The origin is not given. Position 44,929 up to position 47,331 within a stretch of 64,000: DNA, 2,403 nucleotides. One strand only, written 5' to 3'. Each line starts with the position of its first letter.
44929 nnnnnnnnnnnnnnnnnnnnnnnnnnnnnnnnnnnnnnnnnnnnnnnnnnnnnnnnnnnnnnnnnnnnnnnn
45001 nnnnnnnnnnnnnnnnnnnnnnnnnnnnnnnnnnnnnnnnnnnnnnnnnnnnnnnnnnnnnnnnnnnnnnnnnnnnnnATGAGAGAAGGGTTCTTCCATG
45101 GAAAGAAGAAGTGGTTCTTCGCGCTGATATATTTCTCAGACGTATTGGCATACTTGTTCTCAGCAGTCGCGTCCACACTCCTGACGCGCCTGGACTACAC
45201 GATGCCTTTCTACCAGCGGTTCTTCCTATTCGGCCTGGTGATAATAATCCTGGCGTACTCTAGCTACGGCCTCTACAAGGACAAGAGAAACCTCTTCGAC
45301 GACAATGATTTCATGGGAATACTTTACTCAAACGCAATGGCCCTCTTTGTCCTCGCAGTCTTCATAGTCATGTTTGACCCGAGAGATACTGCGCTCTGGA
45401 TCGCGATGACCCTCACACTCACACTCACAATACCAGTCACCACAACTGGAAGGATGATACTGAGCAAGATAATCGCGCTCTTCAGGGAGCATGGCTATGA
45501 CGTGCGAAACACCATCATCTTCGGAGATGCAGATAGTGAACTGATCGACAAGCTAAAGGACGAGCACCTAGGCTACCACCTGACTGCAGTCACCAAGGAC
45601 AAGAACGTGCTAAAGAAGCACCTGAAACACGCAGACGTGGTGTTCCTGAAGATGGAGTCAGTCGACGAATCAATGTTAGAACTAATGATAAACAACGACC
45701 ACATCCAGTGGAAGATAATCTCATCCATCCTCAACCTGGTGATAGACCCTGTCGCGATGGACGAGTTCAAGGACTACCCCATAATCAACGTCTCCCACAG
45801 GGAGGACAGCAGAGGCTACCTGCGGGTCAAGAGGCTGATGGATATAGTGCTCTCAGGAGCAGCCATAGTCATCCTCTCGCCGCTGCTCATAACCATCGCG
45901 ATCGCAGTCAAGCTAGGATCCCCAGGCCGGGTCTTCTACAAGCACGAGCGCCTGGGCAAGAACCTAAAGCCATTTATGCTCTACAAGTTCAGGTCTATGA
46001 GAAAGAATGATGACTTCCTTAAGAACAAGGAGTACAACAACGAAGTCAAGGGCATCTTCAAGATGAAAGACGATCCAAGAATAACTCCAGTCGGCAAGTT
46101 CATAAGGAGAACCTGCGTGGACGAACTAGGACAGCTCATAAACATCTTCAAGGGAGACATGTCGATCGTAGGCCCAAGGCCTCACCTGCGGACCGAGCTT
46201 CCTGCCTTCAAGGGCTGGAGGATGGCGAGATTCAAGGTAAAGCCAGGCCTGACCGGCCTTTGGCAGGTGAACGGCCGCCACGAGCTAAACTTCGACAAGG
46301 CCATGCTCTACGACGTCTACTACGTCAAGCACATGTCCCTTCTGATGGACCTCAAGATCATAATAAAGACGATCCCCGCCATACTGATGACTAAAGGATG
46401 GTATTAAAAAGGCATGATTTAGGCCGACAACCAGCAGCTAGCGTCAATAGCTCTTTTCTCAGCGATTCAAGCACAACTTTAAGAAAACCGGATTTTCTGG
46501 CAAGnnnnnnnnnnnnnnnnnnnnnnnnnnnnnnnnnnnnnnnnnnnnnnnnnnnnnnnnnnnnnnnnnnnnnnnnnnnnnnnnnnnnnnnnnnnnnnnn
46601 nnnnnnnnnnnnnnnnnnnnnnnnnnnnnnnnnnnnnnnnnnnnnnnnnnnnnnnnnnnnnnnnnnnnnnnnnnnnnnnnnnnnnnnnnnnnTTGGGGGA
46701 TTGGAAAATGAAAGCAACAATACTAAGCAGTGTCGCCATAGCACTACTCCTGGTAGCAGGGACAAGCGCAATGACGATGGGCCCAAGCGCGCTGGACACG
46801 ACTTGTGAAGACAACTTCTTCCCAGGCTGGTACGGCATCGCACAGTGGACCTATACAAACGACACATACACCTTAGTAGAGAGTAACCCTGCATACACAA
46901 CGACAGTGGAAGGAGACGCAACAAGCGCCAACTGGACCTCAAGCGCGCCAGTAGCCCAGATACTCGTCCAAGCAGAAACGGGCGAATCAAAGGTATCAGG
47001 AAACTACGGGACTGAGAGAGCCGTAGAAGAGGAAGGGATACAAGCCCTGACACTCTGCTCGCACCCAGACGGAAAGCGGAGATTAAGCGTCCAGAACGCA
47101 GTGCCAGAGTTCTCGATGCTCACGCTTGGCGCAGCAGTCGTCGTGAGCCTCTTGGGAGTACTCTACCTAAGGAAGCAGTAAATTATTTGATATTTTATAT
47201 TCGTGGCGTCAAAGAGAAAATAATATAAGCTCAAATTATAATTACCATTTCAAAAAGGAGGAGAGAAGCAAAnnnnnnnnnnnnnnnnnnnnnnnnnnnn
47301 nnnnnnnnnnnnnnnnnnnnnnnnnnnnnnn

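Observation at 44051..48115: Exosortase/archaeosortase-family gene and a PEF-CTERM substrate inside a bacterial-style Wzx/Wzy polysaccharide export module in an archaeon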

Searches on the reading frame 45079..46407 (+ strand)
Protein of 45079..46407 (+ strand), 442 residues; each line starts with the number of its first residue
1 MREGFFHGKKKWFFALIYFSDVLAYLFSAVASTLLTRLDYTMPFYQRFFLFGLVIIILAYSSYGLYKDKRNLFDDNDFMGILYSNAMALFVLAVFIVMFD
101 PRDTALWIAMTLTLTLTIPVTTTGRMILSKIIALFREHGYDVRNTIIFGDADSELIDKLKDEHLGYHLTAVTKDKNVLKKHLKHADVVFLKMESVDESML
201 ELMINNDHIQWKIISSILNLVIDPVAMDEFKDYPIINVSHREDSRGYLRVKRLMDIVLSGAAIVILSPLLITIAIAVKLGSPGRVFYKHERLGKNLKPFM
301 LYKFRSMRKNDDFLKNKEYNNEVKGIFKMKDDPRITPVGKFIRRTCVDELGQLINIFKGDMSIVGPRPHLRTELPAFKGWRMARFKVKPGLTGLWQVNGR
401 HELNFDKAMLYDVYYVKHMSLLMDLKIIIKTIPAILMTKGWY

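Call 3: search_protein_families(library=ncbifam, proteins=[window:45079-46407:+], max_evalue=1)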
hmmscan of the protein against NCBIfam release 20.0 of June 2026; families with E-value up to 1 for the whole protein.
window:45079-46407:+ (442 aa): 11 families
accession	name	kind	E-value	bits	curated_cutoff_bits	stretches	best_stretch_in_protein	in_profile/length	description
TIGR03025.1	EPS_sugtrans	subfamily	1.9e-98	330.6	295.55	1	21-440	3-443/445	exopolysaccharide biosynthesis polyprenyl glycosylphosphotransferase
TIGR03023.1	WcaJ_sugtrans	equivalog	3.4e-84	283.7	410.75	1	22-439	12-450/453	undecaprenyl-phosphate glucose phosphotransferase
TIGR03022.1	WbaP_sugtrans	subfamily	6e-74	249.9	403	1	19-442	3-456/456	undecaprenyl-phosphate galactose phosphotransferase WbaP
NF041877.1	EPS_EpsZ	equivalog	2.5e-64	217.6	800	1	248-440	263-457/459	exopolysaccharide biosynthesis polyisoprenyl-phosphate hexose-1-phosphate transferase EpsZ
NF052601.1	undeca_RfbP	equivalog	2.3e-60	203.9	330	1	247-439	41-239/244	undecaprenyl-phosphate galactose phosphotransferase family protein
TIGR03013.1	EpsB_2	subfamily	4.5e-51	174.3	393.35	2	250-440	254-441/443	TIGR03013 family XrtA/PEP-CTERM system glycosyltransferase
NF007518.0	PRK10124.1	equivalog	2e-49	168.6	684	1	19-440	23-462/464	undecaprenyl-phosphate glucose phosphotransferase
NF011751.0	PRK15204.1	equivalog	1.5e-44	152.4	907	1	245-442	274-476/476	undecaprenyl-phosphate galactose phosphotransferase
NF050817.1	PolSacchBiosHfsE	equivalog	4.5e-41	141.1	750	1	223-436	244-460/467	polysaccharide biosynthesis protein HfsE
NF045514.1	glycotran_HepC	equivalog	2.8e-20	72.6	140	1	235-368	101-211/220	heterocyst development glycosyltransferase HepC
NF010382.0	PRK13809.1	equivalog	0.094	12.1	208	1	120-185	127-189/210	orotate phosphoribosyltransferase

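Call 4: search_protein_families(library=pfam, proteins=[window:45079-46407:+], max_evalue=1)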
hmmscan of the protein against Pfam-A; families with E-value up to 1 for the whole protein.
window:45079-46407:+ (442 aa): 4 families
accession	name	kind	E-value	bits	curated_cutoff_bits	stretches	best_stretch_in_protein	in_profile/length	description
PF02397.22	Bac_transf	-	1.1e-63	214.5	27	1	251-436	1-178/179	Bacterial sugar transferase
PF06549.17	DUF1118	-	0.016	16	22.5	1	80-133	57-110/115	Protein of unknown function (DUF1118)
PF17083.10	Swm2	-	0.12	12.9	25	0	152-232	6-96/130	Nucleolar protein Swm2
PF18167.6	Sa_NUDIX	-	0.12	12.7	25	1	153-211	109-167/199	SMODS-associated NUDIX domain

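Call 40: find_homologous_proteins(query=window:45079-46407:+)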
Query window:45079-46407:+ (442 aa): 6052 proteins with E <= 0.001 among 8000 candidates; the best 120 are listed.
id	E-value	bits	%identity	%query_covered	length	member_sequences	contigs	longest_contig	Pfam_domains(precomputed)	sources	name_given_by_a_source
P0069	3.4e-294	993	100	100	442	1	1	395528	PF02397.23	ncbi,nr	ncbi:sugar transferase [Candidatus Woesearchaeota archaeon]|nr:sugar transferase [Candidatus Woesear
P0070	1.3e-213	728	72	99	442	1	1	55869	PF02397.23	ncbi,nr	ncbi:sugar transferase [Candidatus Woesearchaeota archaeon]|nr:sugar transferase [Candidatus Woesear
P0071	4.8e-192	657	66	100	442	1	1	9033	PF02397.23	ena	-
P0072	4.8e-183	627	62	100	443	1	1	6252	PF02397.23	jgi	jgi:exopolysaccharide biosynthesis polyprenyl glycosylphosphotransferase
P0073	5.5e-183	627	62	100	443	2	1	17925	PF02397.23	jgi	-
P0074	3.8e-181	621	62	100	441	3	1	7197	PF02397.23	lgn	-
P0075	5.3e-180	617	60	100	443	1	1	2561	PF02397.23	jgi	jgi:exopolysaccharide biosynthesis polyprenyl glycosylphosphotransferase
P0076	4.5e-179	614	61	100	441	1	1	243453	PF02397.23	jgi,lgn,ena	-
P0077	8.8e-179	613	62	100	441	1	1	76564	PF02397.23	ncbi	ncbi:MAG: sugar transferase [Candidatus Nanoarchaeia archaeon]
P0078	1.6e-175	602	60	100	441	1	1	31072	PF02397.23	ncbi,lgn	ncbi:MAG: sugar transferase [Candidatus Woesearchaeota archaeon]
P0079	3.2e-175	601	61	100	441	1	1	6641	PF02397.23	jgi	jgi:exopolysaccharide biosynthesis polyprenyl glycosylphosphotransferase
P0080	2.6e-173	595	59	100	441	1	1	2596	PF02397.23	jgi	jgi:exopolysaccharide biosynthesis polyprenyl glycosylphosphotransferase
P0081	6.3e-172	590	60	100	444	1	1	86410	PF02397.23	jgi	jgi:exopolysaccharide biosynthesis polyprenyl glycosylphosphotransferase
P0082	1.1e-171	590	60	100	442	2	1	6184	PF02397.23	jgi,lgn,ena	-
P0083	1.2e-170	586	61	100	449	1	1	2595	PF02397.23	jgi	jgi:exopolysaccharide biosynthesis polyprenyl glycosylphosphotransferase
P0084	1.4e-166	573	57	100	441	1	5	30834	PF02397.23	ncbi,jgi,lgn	-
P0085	3.0e-166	572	58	99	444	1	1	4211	PF02397.23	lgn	-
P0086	5.4e-166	571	58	100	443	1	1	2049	PF02397.23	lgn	-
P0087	1.0e-165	570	59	100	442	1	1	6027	PF13727.13,PF02397.23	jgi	jgi:exopolysaccharide biosynthesis polyprenyl glycosylphosphotransferase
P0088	1.1e-165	570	58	100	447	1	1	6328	PF02397.23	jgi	jgi:exopolysaccharide biosynthesis polyprenyl glycosylphosphotransferase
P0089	2.2e-164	566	58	100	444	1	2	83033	PF02397.23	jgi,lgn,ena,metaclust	metaclust:\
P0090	9.1e-164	564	57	100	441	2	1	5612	PF02397.23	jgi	jgi:exopolysaccharide biosynthesis polyprenyl glycosylphosphotransferase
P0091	3.3e-162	558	55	100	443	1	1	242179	PF02397.23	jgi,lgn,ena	-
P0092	8.4e-162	557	57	100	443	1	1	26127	PF02397.23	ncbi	-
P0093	4.3e-160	551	54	100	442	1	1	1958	PF02397.23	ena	-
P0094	4.6e-160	551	57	100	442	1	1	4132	PF02397.23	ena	-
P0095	7.0e-160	551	56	99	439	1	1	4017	PF02397.23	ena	-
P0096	9.2e-160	550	56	100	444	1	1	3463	PF02397.23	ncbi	-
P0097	1.8e-159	549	57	100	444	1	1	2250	PF13727.13,PF02397.23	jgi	jgi:exopolysaccharide biosynthesis polyprenyl glycosylphosphotransferase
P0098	4.4e-159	548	58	100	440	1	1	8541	PF13727.13,PF02397.23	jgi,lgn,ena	jgi:exopolysaccharide biosynthesis polyprenyl glycosylphosphotransferase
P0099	5.4e-159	548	57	100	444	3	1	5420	PF02397.23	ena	-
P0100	5.8e-159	548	57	100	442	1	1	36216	PF02397.23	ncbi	-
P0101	8.4e-159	547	55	100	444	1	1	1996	PF02397.23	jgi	jgi:exopolysaccharide biosynthesis polyprenyl glycosylphosphotransferase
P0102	7.2e-158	544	57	100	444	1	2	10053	PF13727.13,PF02397.23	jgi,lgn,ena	-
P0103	3.5e-157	542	57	100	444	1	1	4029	PF02397.23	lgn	-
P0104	6.6e-157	541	55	100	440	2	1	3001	PF13727.13,PF02397.23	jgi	-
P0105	1.9e-156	539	56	100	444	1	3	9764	PF02397.23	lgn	-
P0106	3.3e-155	535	57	99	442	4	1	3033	PF02397.23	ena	-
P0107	1.1e-154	534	55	100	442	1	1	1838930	PF02397.23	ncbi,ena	-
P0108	5.5e-154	531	55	100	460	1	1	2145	PF13727.13,PF02397.23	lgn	-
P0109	6.8e-154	531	56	99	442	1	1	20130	PF13727.13,PF02397.23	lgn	-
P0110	8.4e-154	531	56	99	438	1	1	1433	PF02397.23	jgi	jgi:exopolysaccharide biosynthesis polyprenyl glycosylphosphotransferase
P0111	1.4e-153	530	55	100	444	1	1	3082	PF02397.23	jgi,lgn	-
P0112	1.6e-153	530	59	90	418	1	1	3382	PF02397.23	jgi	jgi:exopolysaccharide biosynthesis polyprenyl glycosylphosphotransferase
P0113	4.3e-153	528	55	100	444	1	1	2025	PF02397.23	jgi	jgi:exopolysaccharide biosynthesis polyprenyl glycosylphosphotransferase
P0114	7.5e-153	528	55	100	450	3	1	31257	PF02397.23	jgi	jgi:exopolysaccharide biosynthesis polyprenyl glycosylphosphotransferase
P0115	1.3e-152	527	55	100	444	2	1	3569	PF02397.23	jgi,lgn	jgi:exopolysaccharide biosynthesis polyprenyl glycosylphosphotransferase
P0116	5.8e-151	521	54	98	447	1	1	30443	PF02397.23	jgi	-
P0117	1.0e-150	521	53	100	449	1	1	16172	PF02397.23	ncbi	-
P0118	1.0e-150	521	55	100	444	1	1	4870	PF02397.23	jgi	jgi:exopolysaccharide biosynthesis polyprenyl glycosylphosphotransferase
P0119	6.3e-150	518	53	100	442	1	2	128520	PF02397.23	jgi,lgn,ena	-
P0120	5.3e-149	515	54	100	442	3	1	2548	PF02397.23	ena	-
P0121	8.5e-149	514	54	100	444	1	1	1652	PF02397.23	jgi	jgi:exopolysaccharide biosynthesis polyprenyl glycosylphosphotransferase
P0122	3.4e-148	512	54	100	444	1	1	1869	PF02397.23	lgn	-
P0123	5.3e-148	512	54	98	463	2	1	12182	PF02397.23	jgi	-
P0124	1.3e-147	510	66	78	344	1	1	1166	PF02397.23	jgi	jgi:exopolysaccharide biosynthesis polyprenyl glycosylphosphotransferase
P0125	5.1e-146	505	52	100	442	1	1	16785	PF02397.23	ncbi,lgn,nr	ncbi:sugar transferase [Candidatus Woesearchaeota archaeon]|nr:sugar transferase [Candidatus Woesear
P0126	6.3e-145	501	52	99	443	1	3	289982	PF02397.23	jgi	-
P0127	1.9e-144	500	53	98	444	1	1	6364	PF02397.23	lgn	-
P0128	3.8e-143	496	54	99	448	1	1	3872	PF13727.13,PF02397.23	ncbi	ncbi:MAG: sugar transferase [Candidatus Woesearchaeota archaeon]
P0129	4.3e-143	495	53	98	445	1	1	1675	PF02397.23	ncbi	-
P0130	9.8e-142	491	53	99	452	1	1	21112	PF13727.13,PF02397.23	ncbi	ncbi:MAG: sugar transferase [Candidatus Woesearchaeota archaeon]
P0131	2.9e-141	489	51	99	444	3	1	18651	PF02397.23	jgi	jgi:exopolysaccharide biosynthesis polyprenyl glycosylphosphotransferase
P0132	3.9e-141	489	63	76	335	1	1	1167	PF02397.23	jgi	jgi:exopolysaccharide biosynthesis polyprenyl glycosylphosphotransferase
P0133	1.8e-139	483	51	100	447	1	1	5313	PF02397.23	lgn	-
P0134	2.3e-139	483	51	99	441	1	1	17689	PF02397.23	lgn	-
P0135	8.4e-139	481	51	98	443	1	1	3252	PF13727.13,PF02397.23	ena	-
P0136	2.7e-137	476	53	98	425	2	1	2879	PF02397.23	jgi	jgi:exopolysaccharide biosynthesis polyprenyl glycosylphosphotransferase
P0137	6.1e-137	475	51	99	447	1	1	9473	PF13727.13,PF02397.23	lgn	-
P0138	1.1e-136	474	51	100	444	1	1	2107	PF02397.23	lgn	-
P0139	1.1e-135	471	50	99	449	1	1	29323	PF02397.23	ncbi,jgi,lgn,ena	-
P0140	9.3e-135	468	49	99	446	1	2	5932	PF02397.23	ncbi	ncbi:MAG: exopolysaccharide biosynthesis polyprenyl glycosylphosphotransferase [Nanoarchaeota archae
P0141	2.3e-132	460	53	97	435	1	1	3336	PF02397.23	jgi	-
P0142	8.5e-131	455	49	100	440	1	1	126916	PF13727.13,PF02397.23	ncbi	-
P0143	1.7e-129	451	51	98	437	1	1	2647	PF02397.23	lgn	-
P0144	2.1e-129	450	47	98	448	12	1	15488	PF02397.23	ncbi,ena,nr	ncbi:MAG: exopolysaccharide biosynthesis polyprenyl glycosylphosphotransferase [Nanoarchaeota archae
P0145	3.9e-129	449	59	78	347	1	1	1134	PF02397.23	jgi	jgi:exopolysaccharide biosynthesis polyprenyl glycosylphosphotransferase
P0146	6.9e-129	449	48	98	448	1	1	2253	PF02397.23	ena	-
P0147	9.5e-129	448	50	100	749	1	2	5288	PF09721.16,PF02397.23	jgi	-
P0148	8.5e-128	445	61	74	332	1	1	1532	PF02397.23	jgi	jgi:exopolysaccharide biosynthesis polyprenyl glycosylphosphotransferase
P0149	4.5e-127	443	50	98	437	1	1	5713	PF02397.23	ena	-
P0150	5.5e-127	442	48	98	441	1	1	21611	PF13727.13,PF02397.23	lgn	-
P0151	2.0e-126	440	51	98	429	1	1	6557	PF02397.23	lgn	-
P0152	9.7e-126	438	47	99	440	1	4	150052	PF02397.23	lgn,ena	-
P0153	1.7e-125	437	46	98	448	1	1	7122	PF02397.23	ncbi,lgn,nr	ncbi:MAG: sugar transferase [Nanoarchaeota archaeon]|nr:sugar transferase [Nanoarchaeota archaeon]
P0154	2.8e-125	437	47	96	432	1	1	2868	PF13727.13,PF02397.23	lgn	-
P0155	1.3e-123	431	61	71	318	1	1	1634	PF02397.23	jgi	jgi:exopolysaccharide biosynthesis polyprenyl glycosylphosphotransferase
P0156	3.6e-122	426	44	97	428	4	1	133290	PF02397.23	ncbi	-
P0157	2.8e-121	424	59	74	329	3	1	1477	PF02397.23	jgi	jgi:exopolysaccharide biosynthesis polyprenyl glycosylphosphotransferase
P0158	1.7e-119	418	47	98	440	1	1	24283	PF02397.23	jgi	jgi:exopolysaccharide biosynthesis polyprenyl glycosylphosphotransferase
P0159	1.0e-106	376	42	99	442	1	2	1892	PF02397.23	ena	-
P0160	4.0e-103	364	64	55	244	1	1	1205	PF02397.23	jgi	jgi:exopolysaccharide biosynthesis polyprenyl glycosylphosphotransferase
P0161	6.5e-103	363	63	61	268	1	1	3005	PF02397.23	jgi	-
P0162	3.3e-102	361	42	97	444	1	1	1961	PF13727.13,PF02397.23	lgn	-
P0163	1.8e-95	338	39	88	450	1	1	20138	PF13727.13,PF02397.23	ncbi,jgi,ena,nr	ncbi:MAG: sugar transferase [Nanoarchaeota archaeon]|nr:sugar transferase [Nanoarchaeota archaeon]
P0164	1.9e-95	338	41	95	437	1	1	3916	PF13727.13,PF02397.23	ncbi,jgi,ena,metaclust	metaclust:\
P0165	9.6e-94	333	40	90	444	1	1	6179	PF13727.13,PF02397.23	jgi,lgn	-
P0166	1.3e-88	316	41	90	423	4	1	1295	PF13727.13,PF02397.23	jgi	jgi:exopolysaccharide biosynthesis polyprenyl glycosylphosphotransferase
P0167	1.7e-87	312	38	86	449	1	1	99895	PF13727.13,PF02397.23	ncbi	ncbi:MAG: sugar transferase [Nanoarchaeota archaeon]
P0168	2.6e-80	289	39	90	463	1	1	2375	PF02397.23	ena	-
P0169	3.7e-80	288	39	97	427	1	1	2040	PF13727.13,PF02397.23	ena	-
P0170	1.2e-75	273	45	44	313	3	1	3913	PF02397.23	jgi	-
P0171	4.2e-75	271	44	43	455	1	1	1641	PF02397.23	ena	-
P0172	7.3e-75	271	41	90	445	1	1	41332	PF13727.13,PF02397.23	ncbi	ncbi:MAG: sugar transferase [archaeon]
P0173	8.6e-75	270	48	63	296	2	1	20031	PF02397.23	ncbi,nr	ncbi:MAG: exopolysaccharide biosynthesis polyprenyl glycosylphosphotransferase, partial [Nanoarchaeo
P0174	2.3e-72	262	37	95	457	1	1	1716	PF13727.13,PF02397.23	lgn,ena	-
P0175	8.5e-65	237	35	90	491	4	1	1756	PF13727.13,PF02397.23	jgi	jgi:exopolysaccharide biosynthesis polyprenyl glycosylphosphotransferase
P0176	1.1e-64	237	33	88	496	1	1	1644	PF13727.13,PF02397.23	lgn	-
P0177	2.7e-64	236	44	42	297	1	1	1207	PF02397.23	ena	-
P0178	1.4e-62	230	34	88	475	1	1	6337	PF13727.13,PF02397.23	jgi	jgi:exopolysaccharide biosynthesis polyprenyl glycosylphosphotransferase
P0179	2.7e-61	226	48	45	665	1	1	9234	PF03808.20,PF02397.23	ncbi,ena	-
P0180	4.7e-61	225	32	88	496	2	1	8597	PF13727.13,PF02397.23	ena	-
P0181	9.1e-61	224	32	90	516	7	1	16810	PF13727.13,PF02397.23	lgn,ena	-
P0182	1.0e-60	224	35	87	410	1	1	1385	PF13727.13,PF02397.23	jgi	jgi:exopolysaccharide biosynthesis polyprenyl glycosylphosphotransferase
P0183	1.3e-60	224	33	90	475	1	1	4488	PF17836.8,PF13727.13,PF02397.23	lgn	-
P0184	2.8e-60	223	33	88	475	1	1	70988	PF13727.13,PF02397.23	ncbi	ncbi:MAG: undecaprenyl-phosphate glucose phosphotransferase [Anaerolineae bacterium]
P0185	5.6e-60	222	30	88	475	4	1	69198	PF13727.13,PF02397.23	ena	-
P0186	9.4e-60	221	33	95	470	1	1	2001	PF17836.8,PF13727.13,PF02397.23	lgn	-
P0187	1.0e-59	221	33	88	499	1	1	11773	PF13727.13,PF02397.23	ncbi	ncbi:MAG: sugar transferase [Chloroflexota bacterium]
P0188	3.2e-59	219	31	88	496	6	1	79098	PF13727.13,PF02397.23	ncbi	-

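Call 42: find_encoding_contigs(protein=P0147, flank=10000, max_places=2)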
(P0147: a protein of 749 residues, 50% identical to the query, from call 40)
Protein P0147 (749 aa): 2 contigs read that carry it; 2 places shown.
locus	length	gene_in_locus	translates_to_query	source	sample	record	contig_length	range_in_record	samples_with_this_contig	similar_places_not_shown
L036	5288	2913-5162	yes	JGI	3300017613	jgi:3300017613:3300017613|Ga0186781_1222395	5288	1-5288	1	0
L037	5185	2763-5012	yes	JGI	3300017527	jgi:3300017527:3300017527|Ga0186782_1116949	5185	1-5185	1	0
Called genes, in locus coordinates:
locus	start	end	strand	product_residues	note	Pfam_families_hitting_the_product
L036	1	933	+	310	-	?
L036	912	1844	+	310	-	PF01522:Polysacc_deac_1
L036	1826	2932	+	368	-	PF13439:Glyco_transf_4, PF13579:Glyco_trans_4_4, PF09314:DUF1972 (weak), PF00534:Glycos_transf_1, PF13692:Glyco_trans_1_4, PF13524:Glyco_trans_1_2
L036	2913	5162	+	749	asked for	PF09721:Exosortase_EpsH, PF02397:Bac_transf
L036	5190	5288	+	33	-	?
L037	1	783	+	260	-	?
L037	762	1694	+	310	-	PF01522:Polysacc_deac_1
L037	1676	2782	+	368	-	PF13439:Glyco_transf_4, PF13579:Glyco_trans_4_4, PF09314:DUF1972 (weak), PF00534:Glycos_transf_1, PF13692:Glyco_trans_1_4, PF13524:Glyco_trans_1_2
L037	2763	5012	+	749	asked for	PF09721:Exosortase_EpsH, PF02397:Bac_transf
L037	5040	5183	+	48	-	?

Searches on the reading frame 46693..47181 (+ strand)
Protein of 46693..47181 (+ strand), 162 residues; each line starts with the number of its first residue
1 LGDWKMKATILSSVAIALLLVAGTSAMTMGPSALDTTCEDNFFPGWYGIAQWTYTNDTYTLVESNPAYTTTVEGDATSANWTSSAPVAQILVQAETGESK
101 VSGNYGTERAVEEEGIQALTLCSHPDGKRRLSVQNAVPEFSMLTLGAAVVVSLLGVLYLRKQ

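Call 3: search_protein_families(library=ncbifam, proteins=[window:46693-47181:+], max_evalue=1)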
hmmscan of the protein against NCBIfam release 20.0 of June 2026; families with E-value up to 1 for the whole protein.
window:46693-47181:+ (162 aa): 0 families

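Call 4: search_protein_families(library=pfam, proteins=[window:46693-47181:+], max_evalue=1)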
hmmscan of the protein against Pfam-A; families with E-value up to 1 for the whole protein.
window:46693-47181:+ (162 aa): 0 families

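Call 84: predict_structure(protein=window:46708-47181:+)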
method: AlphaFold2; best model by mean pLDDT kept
length: 157 residues; sequences in the alignment: 1
mean_pLDDT: 47.6   pTM: 0.27
mean pLDDT of the five models: 47.6, 44.8, 44.6, 41.8, 39.9
residues with pLDDT >= 90: 0; 70-90: 16; 50-70: 33; < 50: 108
segments of 3 or more residues with pLDDT < 50: 21-113, 122-125, 127-134
pLDDT, mean of each block of 10 residues (from residue 1): 59 62 39 36 42 44 35 37 40 34 34 47 49 53 81 81
secondary structure, 60 per line:
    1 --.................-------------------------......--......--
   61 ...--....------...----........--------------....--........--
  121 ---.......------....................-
elements in order: H3-19 E45-50 E53-58 E66-69 E76-78 H83-90 H105-108 E111-118 E124-130 H137-156

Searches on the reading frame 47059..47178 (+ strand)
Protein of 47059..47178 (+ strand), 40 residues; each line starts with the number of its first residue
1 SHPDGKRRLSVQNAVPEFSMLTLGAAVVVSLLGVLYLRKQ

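Call 5: search_protein_families(library=ncbifam, proteins=[window:47059-47178:+], max_evalue=10)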
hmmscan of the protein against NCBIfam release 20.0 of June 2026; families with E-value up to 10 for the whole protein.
seq(40 aa): 0 families

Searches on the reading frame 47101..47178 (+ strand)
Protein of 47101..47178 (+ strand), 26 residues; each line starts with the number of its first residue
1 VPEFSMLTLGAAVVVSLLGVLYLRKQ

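Call 5: search_protein_families(library=ncbifam, proteins=[window:47101-47178:+], max_evalue=10)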
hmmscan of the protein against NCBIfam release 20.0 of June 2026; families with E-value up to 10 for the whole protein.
seq(26 aa): 2 families
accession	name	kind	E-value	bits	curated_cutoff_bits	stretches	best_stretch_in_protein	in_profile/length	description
TIGR01167.1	LPXTG_anchor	domain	0.085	13.6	15.9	1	6-25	13-31/34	LPXTG cell wall anchor domain-containing protein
TIGR03024.1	arch_PEF_CTERM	domain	0.11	12.8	23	1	1-25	1-24/25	PEF-CTERM sorting domain-containing protein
